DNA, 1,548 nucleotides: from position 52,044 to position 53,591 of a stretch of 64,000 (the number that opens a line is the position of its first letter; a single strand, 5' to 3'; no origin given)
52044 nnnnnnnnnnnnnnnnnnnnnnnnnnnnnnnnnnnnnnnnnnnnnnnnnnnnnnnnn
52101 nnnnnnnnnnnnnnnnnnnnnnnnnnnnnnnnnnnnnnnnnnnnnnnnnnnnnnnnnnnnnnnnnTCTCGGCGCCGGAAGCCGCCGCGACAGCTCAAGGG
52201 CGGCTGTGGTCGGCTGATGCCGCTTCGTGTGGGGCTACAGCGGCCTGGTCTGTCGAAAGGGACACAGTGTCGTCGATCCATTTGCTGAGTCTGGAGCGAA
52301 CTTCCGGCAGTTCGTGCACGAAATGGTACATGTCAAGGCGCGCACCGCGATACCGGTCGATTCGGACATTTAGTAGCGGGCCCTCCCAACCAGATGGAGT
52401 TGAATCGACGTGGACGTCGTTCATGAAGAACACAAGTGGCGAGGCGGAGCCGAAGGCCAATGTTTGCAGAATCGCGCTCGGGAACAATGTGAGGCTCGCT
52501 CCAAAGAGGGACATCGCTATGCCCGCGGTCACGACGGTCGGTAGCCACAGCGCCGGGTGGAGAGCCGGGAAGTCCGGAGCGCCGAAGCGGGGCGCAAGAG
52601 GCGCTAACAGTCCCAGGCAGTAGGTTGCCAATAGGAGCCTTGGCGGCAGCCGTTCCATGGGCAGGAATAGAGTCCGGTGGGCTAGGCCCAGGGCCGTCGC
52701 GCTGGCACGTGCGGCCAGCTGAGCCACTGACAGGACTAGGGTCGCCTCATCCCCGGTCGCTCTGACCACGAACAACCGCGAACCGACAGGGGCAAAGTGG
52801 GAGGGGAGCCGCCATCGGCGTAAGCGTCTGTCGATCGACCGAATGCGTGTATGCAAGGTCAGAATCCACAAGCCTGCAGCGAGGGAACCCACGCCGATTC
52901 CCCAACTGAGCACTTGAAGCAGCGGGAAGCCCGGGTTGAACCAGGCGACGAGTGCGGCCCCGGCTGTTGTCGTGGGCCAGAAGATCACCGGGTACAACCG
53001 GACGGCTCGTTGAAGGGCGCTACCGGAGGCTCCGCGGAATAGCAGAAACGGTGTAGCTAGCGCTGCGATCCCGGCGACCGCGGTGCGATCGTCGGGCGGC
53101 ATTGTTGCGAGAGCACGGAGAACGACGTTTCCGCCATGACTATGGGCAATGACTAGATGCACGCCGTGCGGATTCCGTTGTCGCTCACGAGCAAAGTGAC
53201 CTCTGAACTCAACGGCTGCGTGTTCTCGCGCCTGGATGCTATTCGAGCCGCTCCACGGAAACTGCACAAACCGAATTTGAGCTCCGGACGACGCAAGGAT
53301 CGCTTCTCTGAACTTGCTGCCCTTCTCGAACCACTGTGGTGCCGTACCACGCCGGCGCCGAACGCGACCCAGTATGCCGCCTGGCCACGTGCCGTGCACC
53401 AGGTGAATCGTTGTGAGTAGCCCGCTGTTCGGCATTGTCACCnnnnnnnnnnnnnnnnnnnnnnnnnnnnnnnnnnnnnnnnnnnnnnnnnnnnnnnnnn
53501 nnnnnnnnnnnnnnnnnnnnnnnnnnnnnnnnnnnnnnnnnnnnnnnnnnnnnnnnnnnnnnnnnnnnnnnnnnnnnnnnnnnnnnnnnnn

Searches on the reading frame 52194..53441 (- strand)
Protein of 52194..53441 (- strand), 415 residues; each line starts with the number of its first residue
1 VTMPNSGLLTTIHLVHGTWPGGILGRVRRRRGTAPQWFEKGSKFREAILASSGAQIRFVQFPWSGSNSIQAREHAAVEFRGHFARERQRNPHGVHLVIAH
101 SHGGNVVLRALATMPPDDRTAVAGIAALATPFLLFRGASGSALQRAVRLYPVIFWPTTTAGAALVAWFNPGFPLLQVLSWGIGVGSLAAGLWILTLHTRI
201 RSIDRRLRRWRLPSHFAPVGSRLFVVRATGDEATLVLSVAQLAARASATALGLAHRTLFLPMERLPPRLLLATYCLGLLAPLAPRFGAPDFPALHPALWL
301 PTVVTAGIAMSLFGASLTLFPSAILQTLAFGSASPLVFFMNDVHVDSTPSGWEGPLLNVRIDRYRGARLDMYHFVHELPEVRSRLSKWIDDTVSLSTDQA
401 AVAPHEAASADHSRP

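Call 76: search_protein_families(library=pfam, proteins=[window:52194-53441:-], max_evalue=0.05)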
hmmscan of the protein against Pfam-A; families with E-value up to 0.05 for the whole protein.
window:52194-53441:- (415 aa): 1 family
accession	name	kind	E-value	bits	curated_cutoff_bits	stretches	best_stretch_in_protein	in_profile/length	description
PF12146.15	Hydrolase_4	-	0.045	13.5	27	0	80-128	63-107/239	Serine aminopeptidase, S33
